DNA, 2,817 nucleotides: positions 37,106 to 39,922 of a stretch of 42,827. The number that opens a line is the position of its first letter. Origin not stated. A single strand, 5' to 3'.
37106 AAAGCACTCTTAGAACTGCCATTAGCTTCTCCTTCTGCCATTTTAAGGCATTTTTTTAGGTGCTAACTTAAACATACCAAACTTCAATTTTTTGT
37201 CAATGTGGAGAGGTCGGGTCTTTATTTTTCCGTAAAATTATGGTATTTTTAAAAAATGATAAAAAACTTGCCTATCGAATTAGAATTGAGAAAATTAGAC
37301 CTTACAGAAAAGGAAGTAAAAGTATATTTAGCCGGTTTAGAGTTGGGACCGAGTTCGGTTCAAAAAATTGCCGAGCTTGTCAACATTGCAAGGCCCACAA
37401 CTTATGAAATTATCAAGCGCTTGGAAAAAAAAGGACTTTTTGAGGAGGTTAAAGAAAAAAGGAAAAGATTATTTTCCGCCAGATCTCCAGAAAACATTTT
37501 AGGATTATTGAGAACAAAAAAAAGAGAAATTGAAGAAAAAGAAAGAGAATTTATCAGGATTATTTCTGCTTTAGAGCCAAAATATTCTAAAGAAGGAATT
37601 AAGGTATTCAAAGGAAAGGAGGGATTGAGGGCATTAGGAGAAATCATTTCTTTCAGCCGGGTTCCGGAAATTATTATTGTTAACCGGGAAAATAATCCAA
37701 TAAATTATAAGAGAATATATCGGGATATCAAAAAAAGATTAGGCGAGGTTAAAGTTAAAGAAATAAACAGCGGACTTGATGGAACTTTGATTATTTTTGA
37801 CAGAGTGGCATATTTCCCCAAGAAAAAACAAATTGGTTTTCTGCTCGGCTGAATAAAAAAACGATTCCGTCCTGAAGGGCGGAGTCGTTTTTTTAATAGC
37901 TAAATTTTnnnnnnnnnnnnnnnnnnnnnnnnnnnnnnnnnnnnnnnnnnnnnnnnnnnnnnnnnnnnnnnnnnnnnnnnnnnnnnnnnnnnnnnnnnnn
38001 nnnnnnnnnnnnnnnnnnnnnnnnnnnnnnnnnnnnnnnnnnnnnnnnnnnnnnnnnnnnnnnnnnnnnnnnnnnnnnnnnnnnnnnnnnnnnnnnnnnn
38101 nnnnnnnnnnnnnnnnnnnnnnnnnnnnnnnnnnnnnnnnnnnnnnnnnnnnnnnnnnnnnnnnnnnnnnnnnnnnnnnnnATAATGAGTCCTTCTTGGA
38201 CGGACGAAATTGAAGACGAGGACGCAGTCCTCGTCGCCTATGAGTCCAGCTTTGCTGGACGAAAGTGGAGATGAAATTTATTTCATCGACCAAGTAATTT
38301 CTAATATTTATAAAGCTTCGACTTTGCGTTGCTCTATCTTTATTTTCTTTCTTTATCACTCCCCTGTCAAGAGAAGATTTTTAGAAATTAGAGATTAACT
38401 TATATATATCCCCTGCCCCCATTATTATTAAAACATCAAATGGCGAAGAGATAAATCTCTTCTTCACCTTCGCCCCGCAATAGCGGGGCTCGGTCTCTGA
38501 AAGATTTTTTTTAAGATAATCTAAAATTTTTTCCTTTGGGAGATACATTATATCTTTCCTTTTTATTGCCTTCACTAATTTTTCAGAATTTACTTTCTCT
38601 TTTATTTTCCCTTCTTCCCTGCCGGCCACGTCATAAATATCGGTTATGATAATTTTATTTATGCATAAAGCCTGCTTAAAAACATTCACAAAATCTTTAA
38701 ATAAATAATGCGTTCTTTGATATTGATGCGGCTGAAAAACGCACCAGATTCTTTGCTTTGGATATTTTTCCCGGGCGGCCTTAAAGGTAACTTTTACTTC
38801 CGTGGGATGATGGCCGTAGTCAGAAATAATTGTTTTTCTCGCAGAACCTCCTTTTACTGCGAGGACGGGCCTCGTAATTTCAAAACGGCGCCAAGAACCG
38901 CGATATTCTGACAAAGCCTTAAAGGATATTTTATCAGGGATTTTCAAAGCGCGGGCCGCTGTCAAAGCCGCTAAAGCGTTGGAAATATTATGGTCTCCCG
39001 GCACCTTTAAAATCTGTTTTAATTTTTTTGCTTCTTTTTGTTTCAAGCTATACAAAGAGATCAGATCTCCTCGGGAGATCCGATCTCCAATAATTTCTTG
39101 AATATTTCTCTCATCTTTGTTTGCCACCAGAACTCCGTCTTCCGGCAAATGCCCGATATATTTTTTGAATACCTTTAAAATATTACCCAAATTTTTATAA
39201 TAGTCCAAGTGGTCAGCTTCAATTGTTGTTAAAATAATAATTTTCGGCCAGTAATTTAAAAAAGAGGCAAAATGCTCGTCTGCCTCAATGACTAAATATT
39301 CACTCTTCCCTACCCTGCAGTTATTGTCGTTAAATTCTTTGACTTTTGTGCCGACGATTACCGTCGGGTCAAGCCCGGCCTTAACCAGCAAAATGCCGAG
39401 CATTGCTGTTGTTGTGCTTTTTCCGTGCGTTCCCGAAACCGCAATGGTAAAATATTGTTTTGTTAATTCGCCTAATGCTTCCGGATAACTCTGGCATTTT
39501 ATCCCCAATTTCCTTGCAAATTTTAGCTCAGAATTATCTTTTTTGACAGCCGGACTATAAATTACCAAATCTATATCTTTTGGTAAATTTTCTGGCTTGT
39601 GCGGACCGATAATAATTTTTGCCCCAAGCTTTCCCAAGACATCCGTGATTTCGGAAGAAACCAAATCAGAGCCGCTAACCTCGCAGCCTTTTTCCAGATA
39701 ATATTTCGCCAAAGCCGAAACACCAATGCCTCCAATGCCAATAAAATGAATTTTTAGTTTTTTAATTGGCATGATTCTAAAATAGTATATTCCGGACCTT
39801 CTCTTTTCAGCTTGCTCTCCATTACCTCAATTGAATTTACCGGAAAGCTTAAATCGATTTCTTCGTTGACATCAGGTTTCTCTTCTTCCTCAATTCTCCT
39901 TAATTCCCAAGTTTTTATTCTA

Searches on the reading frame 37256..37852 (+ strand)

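Call 9: search_protein_families(library=pfam, proteins=[window:37256-37852:+], max_evalue=0.001)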
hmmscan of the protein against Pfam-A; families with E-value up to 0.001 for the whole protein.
window:37256-37852:+ (198 aa): 6 families
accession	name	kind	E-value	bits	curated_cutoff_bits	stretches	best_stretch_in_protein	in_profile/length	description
PF01978.25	TrmB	-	4.8e-16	58.8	25.6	1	11-79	1-68/68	Sugar-specific transcriptional regulator TrmB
PF01047.28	MarR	-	1.1e-05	25.6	24.6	1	29-61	14-46/59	MarR family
PF13412.12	HTH_24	-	3.9e-05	23.6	21.9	1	34-61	19-46/48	Winged helix-turn-helix DNA-binding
PF03965.22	Penicillinase_R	-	0.00027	21.7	22.6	1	17-80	2-69/115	Penicillinase repressor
PF01325.25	Fe_dep_repress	-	0.00031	21.3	26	1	29-68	19-58/60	Iron dependent repressor, N-terminal DNA binding domain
PF13545.12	HTH_Crp_2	-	0.00045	20.6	27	0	32-67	22-56/70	Crp-like helix-turn-helix domain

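Call 10: search_protein_families(library=ncbifam, proteins=[window:37256-37852:+], max_evalue=0.001)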
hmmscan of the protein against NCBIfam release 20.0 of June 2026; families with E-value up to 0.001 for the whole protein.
window:37256-37852:+ (198 aa): 7 families
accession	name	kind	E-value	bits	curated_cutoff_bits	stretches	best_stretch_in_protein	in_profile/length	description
NF047392.1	TransRegTrmBHalo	equivalog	3.2e-07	29.7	500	1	12-132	14-129/349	HTH-type sugar sensing transcriptional regulator TrmB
TIGR01884.1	cas_HTH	subfamily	3.4e-07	29.9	60.2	1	7-71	131-195/202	CRISPR-associated CARF protein Csa3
NF040851.1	tran_reg_TrmB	equivalog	2.3e-06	27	600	1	10-159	10-152/338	HTH-type sugar-sensing transcriptional regulator TrmB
NF047390.1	TransRegTrmBL1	equivalog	3.1e-06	26.4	650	1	10-104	9-103/341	HTH-type sugar sensing transcriptional regulator TrmBL1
TIGR02337.1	HpaR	equivalog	0.00011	22.1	121.2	0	11-68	21-78/130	homoprotocatechuate degradation operon regulator HpaR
NF041141.1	tran_reg_TrmBL2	equivalog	0.0003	20.4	530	1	1-86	1-85/264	HTH-type transcriptional regulator TrmBL2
NF040939.2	trans_reg_lrs14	equivalog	0.00091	19.2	90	0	15-71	18-75/103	Lrs14 family HTH-type transcriptional regulator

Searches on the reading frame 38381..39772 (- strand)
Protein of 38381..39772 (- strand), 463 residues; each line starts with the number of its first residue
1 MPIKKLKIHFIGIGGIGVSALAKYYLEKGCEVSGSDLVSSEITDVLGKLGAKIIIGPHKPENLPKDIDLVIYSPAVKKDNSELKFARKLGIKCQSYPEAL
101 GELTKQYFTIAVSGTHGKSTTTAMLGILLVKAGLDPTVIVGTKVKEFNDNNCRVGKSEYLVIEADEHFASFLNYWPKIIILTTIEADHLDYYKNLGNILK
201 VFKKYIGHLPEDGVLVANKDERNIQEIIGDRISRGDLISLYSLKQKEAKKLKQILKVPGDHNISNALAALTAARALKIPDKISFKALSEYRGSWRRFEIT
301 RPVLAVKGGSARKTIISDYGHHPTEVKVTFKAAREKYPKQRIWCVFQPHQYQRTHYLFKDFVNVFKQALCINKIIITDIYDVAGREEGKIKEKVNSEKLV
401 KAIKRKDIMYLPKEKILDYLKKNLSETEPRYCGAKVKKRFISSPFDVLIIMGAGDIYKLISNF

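Call 9: search_protein_families(library=pfam, proteins=[window:38381-39772:-], max_evalue=0.001)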
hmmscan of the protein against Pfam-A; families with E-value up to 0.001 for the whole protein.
window:38381-39772:- (463 aa): 3 families
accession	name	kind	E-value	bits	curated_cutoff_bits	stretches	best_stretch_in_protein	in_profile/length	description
PF01225.30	Mur_ligase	-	7e-24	84.5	21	1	7-107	1-94/95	Mur ligase family, catalytic domain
PF08245.18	Mur_ligase_M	-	1.9e-18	67.6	24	1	112-273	1-200/200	Mur ligase middle domain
PF02875.26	Mur_ligase_C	-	1e-09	39.7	28.4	1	308-405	7-93/127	Mur ligase, glutamate ligase domain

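Call 10: search_protein_families(library=ncbifam, proteins=[window:38381-39772:-], max_evalue=0.001)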
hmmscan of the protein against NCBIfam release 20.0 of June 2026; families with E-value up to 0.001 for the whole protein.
window:38381-39772:- (463 aa): 20 families
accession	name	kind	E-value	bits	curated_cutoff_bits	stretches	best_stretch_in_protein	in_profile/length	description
TIGR01082.1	murC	equivalog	9.3e-118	394.1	335.1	1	7-422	1-425/449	UDP-N-acetylmuramate--L-alanine ligase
NF011171.0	PRK14573.1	equivalog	3.6e-64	217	1015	1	4-424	3-423/809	bifunctional UDP-N-acetylmuramate--L-alanine ligase/D-alanine--D-alanine ligase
TIGR01081.1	mpl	equivalog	1.8e-46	159.1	388.7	2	7-228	1-229/448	UDP-N-acetylmuramate:L-alanyl-gamma-D-glutamyl-meso-diaminopimelate ligase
TIGR01087.1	murD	equivalog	4e-28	98.7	211.95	1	7-299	1-310/441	UDP-N-acetylmuramoyl-L-alanine--D-glutamate ligase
NF053645.1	pMurC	equivalog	8.3e-24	84.1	560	2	10-137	3-132/492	pseudomurein biosynthesis peptide ligase pMurC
NF001126.0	PRK00139.1-4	equivalog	3.4e-17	62.2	373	1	178-346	196-374/486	UDP-N-acetylmuramoyl-L-alanyl-D-glutamate--2,6-diaminopimelate ligase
NF053647.1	pMurD2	equivalog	6.3e-17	61.6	550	1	7-293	2-276/405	pseudomurein biosynthesis peptide ligase pMurD2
NF053648.1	pMurE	equivalog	5.9e-16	58.2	600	1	101-428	92-441/464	pseudomurein biosynthesis peptide ligase pMurE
NF008896.0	PRK11929.1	equivalog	1.9e-15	55.8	1023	1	249-346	298-391/965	bifunctional UDP-N-acetylmuramoyl-L-alanyl-D-glutamate--2,6-diaminopimelate ligase MurE/UDP-N-acetylmuramoyl-tripeptide--D-alanyl-D-alanine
TIGR01085.1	murE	subfamily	2.1e-14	53.3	257.3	1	245-346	270-364/472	UDP-N-acetylmuramyl-tripeptide synthetase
NF001124.0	PRK00139.1-2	equivalog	1.1e-10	40.8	476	1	247-346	292-383/500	UDP-N-acetylmuramoyl-L-alanyl-D-glutamate--2,6-diaminopimelate ligase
TIGR01143.1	murF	subfamily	1.3e-08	34.3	288.6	1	107-300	74-292/418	UDP-N-acetylmuramoyl-tripeptide--D-alanyl-D-alanine ligase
NF033197.0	F430_CfbE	equivalog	1.6e-08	33.9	250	1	19-130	10-122/430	coenzyme F430 synthase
NF010623.0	PRK14016.1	subfamily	3.3e-08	32.1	877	1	248-415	672-830/871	cyanophycin synthetase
TIGR02068.2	cya_phycin_syn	equivalog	4e-08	31.7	850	1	259-414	681-827/862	cyanophycin synthetase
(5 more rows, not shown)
